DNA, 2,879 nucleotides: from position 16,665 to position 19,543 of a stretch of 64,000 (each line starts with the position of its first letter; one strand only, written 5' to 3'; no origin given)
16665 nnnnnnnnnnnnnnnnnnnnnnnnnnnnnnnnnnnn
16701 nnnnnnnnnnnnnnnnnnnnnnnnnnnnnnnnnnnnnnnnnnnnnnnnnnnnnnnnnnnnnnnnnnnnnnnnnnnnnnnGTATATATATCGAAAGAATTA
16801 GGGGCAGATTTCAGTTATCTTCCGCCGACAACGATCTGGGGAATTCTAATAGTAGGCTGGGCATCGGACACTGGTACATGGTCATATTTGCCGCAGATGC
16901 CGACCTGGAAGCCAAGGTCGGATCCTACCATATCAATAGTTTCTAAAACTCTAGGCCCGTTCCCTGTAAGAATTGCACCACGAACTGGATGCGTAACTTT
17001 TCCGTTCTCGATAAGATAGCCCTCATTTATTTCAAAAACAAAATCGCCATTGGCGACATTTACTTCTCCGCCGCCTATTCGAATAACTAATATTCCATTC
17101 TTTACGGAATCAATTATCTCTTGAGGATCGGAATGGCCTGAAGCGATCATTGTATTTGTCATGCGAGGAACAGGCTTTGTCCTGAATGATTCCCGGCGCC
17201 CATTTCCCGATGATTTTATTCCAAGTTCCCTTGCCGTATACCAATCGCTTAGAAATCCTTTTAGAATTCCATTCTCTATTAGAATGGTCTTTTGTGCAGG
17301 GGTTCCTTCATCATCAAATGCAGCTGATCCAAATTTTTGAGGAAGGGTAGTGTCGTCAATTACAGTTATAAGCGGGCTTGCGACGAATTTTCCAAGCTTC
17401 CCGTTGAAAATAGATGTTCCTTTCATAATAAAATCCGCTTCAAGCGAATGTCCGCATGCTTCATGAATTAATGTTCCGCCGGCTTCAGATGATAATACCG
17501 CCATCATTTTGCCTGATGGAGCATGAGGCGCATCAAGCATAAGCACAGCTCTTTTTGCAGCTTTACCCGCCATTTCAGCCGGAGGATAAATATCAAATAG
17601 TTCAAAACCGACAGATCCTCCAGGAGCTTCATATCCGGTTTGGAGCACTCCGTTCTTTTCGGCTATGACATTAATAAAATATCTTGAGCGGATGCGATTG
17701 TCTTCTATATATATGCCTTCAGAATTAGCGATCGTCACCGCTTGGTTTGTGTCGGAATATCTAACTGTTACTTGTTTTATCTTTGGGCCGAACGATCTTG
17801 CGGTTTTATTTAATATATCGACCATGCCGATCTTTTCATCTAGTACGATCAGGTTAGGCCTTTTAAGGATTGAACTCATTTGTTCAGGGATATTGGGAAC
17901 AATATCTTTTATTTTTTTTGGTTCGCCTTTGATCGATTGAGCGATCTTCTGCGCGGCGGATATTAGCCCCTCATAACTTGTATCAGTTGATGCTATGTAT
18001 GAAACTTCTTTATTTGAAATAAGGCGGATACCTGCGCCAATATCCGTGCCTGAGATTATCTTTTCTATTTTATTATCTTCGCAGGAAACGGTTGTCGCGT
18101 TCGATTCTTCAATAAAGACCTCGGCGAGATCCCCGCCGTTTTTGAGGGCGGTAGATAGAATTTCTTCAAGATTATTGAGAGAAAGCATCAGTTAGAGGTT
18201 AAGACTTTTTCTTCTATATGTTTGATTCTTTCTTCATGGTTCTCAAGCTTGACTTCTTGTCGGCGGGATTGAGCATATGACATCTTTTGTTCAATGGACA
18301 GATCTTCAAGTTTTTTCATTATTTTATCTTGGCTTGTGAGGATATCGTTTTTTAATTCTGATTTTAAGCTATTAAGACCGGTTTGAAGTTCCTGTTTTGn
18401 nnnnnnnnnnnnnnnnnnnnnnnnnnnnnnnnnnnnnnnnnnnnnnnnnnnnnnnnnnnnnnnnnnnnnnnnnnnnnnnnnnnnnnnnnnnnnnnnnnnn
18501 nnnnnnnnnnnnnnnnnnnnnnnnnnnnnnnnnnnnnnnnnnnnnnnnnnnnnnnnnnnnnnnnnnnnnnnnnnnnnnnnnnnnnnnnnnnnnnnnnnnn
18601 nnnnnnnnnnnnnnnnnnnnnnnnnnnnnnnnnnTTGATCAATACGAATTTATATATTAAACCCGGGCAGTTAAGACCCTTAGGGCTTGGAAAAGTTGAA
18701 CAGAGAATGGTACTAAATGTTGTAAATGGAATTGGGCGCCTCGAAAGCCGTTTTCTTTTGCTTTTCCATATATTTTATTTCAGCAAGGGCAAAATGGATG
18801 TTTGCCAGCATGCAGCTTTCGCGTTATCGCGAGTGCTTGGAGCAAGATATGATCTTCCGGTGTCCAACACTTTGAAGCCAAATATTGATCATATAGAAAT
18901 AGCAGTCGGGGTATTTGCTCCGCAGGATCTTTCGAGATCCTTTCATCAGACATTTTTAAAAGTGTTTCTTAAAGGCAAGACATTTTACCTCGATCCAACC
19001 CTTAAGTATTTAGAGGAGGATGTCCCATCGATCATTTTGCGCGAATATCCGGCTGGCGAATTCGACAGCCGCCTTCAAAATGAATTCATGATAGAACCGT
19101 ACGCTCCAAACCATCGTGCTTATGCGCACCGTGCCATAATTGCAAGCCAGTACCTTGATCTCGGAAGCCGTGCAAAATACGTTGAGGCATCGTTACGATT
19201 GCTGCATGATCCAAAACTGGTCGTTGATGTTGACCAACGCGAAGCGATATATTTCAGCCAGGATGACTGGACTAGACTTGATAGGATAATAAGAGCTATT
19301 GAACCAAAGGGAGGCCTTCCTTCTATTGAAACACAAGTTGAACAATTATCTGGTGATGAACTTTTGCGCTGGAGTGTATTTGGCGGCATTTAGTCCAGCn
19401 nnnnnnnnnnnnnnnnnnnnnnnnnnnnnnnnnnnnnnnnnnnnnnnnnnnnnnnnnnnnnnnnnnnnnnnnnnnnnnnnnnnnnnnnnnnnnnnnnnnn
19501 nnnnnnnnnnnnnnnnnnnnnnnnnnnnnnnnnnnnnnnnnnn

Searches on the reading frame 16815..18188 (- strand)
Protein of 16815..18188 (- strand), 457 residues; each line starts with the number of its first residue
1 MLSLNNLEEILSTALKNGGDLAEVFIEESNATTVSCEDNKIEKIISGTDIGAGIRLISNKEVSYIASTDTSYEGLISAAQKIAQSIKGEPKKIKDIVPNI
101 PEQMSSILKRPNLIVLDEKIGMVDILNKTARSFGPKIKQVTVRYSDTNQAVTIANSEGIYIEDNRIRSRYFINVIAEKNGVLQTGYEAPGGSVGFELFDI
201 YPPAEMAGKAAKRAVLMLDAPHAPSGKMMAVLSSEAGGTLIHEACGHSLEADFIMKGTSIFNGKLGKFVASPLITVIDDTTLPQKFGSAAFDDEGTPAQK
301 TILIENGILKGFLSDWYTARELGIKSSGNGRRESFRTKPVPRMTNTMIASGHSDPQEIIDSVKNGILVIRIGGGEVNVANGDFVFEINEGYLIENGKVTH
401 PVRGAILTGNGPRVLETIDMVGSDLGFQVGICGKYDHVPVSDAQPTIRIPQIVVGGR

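Call 49: search_protein_families(library=pfam, proteins=[window:16815-18188:-], max_evalue=0.001)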
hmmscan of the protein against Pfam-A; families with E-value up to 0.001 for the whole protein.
window:16815-18188:- (457 aa): 3 families
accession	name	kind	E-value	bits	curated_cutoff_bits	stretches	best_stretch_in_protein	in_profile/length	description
PF19289.4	PmbA_TldD_3rd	-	5e-73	245.3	22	1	225-456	1-220/220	PmbA/TldA metallopeptidase C-terminal domain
PF19290.4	PmbA_TldD_2nd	-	4.5e-21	75.8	20.9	1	114-218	6-109/109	PmbA/TldA metallopeptidase central domain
PF01523.21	PmbA_TldD_1st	-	8.8e-12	45.4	20.9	1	22-81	1-60/65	PmbA/TldA metallopeptidase domain 1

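Call 99: search_protein_families(library=padloc, proteins=[window:16815-18188:-], max_evalue=0.01)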
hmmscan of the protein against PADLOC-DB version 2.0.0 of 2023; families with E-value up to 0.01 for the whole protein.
window:16815-18188:- (457 aa): 0 families

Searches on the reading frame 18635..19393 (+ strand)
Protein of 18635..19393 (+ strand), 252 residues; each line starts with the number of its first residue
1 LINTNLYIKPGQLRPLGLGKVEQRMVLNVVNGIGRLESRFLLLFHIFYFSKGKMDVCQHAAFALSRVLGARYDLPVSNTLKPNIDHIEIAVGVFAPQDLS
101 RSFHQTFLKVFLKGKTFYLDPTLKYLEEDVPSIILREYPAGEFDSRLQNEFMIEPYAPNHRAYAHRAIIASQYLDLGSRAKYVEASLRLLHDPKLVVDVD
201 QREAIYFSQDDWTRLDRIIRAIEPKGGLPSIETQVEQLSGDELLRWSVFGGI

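Call 49: search_protein_families(library=pfam, proteins=[window:18635-19393:+], max_evalue=0.001)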
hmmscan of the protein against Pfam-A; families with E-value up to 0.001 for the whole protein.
window:18635-19393:+ (252 aa): 0 families

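Call 99: search_protein_families(library=padloc, proteins=[window:18635-19393:+], max_evalue=0.01)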
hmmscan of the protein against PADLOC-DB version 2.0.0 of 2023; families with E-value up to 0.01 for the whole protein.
window:18635-19393:+ (252 aa): 0 families

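Call 118: search_protein_families(library=phrogs, proteins=[window:18635-19393:+], max_evalue=0.001)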
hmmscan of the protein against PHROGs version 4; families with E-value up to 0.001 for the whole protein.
window:18635-19393:+ (252 aa): 0 families
